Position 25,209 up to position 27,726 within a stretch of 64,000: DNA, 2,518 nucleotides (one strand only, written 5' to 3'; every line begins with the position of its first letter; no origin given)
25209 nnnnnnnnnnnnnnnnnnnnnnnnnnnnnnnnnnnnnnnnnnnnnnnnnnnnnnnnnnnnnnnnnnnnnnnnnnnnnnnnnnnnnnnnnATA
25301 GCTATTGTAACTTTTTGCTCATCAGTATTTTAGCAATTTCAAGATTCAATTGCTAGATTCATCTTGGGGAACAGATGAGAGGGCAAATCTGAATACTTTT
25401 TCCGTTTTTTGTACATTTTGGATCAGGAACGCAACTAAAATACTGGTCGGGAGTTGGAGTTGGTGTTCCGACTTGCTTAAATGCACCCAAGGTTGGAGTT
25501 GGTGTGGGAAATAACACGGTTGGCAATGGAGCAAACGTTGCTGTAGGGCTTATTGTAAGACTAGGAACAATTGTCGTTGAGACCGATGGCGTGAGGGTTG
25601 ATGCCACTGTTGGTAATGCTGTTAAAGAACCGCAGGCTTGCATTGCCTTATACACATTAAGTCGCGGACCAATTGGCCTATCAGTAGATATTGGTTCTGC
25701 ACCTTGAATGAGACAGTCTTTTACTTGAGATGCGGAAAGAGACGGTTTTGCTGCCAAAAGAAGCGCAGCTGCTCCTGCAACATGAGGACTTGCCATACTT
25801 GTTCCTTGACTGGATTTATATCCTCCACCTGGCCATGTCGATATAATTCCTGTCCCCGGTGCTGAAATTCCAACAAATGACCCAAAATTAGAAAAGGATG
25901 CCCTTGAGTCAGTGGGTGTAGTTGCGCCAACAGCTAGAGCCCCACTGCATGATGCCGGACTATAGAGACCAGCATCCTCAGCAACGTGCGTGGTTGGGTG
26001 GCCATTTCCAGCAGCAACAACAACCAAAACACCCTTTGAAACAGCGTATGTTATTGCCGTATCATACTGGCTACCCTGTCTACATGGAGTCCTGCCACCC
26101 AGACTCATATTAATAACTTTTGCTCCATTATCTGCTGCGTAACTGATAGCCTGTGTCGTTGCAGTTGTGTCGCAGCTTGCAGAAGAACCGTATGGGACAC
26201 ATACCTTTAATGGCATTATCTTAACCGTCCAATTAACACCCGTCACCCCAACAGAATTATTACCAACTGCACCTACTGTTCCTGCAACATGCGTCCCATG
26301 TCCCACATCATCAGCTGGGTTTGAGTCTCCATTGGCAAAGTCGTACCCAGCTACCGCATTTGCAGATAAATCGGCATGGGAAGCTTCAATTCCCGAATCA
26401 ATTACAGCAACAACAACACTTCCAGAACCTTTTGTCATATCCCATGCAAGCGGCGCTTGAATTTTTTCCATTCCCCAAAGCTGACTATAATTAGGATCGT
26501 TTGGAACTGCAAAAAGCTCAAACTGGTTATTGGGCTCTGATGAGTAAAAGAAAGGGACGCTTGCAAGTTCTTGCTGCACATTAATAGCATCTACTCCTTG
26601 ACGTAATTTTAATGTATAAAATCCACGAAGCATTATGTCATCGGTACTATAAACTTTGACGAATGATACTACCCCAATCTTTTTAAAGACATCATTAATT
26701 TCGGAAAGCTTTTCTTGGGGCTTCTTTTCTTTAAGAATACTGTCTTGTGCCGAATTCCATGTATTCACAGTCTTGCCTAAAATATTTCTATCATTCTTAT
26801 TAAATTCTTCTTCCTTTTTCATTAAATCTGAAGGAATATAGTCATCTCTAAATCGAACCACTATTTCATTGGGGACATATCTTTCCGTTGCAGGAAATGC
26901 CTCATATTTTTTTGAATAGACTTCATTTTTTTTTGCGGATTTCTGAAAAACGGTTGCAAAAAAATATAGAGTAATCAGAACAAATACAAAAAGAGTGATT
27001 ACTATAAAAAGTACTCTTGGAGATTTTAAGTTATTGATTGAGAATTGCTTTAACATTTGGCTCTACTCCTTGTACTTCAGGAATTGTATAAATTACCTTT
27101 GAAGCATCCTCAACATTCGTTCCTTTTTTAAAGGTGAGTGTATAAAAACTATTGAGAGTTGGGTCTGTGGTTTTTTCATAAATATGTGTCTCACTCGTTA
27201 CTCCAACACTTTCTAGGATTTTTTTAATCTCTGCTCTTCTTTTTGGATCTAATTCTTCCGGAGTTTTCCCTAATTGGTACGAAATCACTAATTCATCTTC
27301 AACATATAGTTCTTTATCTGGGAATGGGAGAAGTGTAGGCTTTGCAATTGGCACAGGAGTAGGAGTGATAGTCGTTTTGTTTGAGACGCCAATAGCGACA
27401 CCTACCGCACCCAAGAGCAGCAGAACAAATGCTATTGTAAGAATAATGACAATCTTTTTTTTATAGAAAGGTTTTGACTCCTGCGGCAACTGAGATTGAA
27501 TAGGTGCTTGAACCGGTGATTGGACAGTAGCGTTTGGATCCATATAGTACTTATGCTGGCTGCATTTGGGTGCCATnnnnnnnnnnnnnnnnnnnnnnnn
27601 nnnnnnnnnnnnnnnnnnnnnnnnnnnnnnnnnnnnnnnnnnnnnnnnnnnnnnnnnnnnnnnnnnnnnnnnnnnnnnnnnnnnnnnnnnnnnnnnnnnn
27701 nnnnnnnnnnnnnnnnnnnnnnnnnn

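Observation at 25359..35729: Seven-gene envelope module (His-rich membrane protein, 699-aa secreted protein, VirB2-like miniprotein, VirB6-like polytopic protein, Clp unfoldase, free prodomain, S8 subtilase) inserted inside the hrcA-grpE-dnaK ... dnaJ heat-shock string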

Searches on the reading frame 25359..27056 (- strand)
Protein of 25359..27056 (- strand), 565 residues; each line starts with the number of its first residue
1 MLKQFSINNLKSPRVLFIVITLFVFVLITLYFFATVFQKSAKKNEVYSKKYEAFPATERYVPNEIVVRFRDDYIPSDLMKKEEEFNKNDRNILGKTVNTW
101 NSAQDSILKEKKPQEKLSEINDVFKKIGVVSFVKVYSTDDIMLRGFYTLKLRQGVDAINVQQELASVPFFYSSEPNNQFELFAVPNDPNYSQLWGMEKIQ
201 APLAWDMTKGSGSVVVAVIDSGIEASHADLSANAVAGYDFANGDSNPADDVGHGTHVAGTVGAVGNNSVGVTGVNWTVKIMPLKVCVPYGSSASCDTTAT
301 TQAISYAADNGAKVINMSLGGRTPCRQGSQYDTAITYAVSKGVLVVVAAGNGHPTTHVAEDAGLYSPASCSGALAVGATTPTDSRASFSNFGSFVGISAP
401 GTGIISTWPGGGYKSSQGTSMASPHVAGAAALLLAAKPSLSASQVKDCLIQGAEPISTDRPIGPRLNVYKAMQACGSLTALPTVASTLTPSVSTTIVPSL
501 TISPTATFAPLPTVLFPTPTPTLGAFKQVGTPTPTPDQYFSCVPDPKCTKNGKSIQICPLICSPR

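Call 4: search_protein_families(library=pfam, proteins=[window:25359-27056:-], max_evalue=0.1)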
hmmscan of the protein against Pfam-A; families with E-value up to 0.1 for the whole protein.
window:25359-27056:- (565 aa): 2 families
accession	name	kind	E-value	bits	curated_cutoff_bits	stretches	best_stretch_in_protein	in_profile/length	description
PF00082.27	Peptidase_S8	-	5.7e-58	196.9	21.8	1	213-453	3-273/288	Subtilase family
PF03896.21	TRAP_alpha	-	0.098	12.3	24.7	0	13-51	126-165/180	Translocon-associated protein (TRAP), alpha subunit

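Call 5: search_protein_families(library=ncbifam, proteins=[window:25359-27056:-], max_evalue=0.1)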
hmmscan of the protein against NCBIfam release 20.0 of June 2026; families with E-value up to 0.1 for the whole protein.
window:25359-27056:- (565 aa): 10 families
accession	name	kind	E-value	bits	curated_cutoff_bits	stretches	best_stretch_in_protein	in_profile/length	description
TIGR03921.1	T7SS_mycosin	equivalog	1.4e-52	178.9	278.75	1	202-455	4-265/353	type VII secretion-associated serine protease mycosin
NF033595.1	denti_PrtP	equivalog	6.6e-36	124.1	300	2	315-484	342-513/606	dentilisin complex serine proteinase subunit PrtP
TIGR03895.1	protease_PatA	subfamily_domain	7.3e-25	87.8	421.05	1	253-475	1-228/606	PatA/PatG family cyanobactin maturation protease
NF051851.1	AtpSerPepEprS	equivalog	7.3e-18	64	1700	1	189-454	44-338/988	autotransporter serine peptidase EprS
NF049966.1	QH_SP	equivalog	4.5e-12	45.8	165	1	216-454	2-212/219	subtilisin-like serine protease QhpE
NF040553.1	SGO_0316_fam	subfamily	1.1e-11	43.2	1400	2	398-446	672-724/1486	SGO_0316/SGO_0317 family LPXTG-anchored serine peptidase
NF042956.1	IteS_antiphage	equivalog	4.7e-09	35.1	900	1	212-404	255-453/747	S8 family anti-phage peptidase IteS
NF040809.1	germ_prot_CspBA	exception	3e-08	31.8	1250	2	369-434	401-473/1099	bifunctional germination protease/germinant receptor pseudoprotease CspBA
NF040808.2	CspC_non_triad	exception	5.8e-06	25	675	1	395-434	459-498/556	bile acid germinant receptor pseudoprotease CspC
NF010388.0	PRK13815.1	equivalog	0.027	14.4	167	0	7-101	21-114/122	ribosome-binding factor A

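Call 95: search_protein_families(library=padloc, proteins=[window:25359-27056:-], max_evalue=0.001)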
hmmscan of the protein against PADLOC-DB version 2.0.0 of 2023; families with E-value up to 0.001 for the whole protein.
window:25359-27056:- (565 aa): 4 families
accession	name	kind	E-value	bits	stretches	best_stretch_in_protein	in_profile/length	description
PDLC03014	subtilase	-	9.5e-33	112.2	1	210-455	170-377/391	-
PDLC02197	IetS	-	2.5e-14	50.5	1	207-391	252-442/749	-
PDLC02198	IetS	-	5e-09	32.7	1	213-351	253-398/795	-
PDLC02199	IetS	-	2.6e-05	20.6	0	210-355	312-463/826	-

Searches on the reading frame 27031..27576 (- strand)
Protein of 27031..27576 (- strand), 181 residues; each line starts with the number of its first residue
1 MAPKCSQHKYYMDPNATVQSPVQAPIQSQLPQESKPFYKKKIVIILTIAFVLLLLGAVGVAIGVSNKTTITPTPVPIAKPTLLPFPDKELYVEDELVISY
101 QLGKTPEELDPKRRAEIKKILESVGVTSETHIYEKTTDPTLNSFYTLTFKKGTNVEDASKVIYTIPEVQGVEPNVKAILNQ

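Call 4: search_protein_families(library=pfam, proteins=[window:27031-27576:-], max_evalue=0.1)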
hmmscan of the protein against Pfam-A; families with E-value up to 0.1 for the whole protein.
window:27031-27576:- (181 aa): 5 families
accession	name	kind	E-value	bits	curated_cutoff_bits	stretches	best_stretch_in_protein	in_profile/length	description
PF22148.1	Fervidolysin_NPro-like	-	4.4e-05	24.2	21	1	88-174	12-81/81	Fervidolysin N-terminal prodomain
PF14927.11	Neurensin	-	0.0027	17.9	27.7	1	8-100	9-87/132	Neurensin/Transmembrane protein 74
PF16361.10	Peptidase_S8_N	-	0.021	15.7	30.5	1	134-178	56-100/142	N-terminal of Subtilase family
PF20861.2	Isd_H_B_linker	-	0.089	13.4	27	0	100-124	25-49/63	Iron-regulated surface determinant protein H/B, linker domain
PF09716.15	ETRAMP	-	0.099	13.1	29.1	0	39-67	50-78/81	Malarial early transcribed membrane protein (ETRAMP)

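Call 5: search_protein_families(library=ncbifam, proteins=[window:27031-27576:-], max_evalue=0.1)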
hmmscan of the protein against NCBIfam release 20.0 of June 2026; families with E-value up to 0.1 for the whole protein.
window:27031-27576:- (181 aa): 0 families

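Call 95: search_protein_families(library=padloc, proteins=[window:27031-27576:-], max_evalue=0.001)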
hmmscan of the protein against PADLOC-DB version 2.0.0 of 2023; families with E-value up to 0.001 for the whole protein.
window:27031-27576:- (181 aa): 0 families
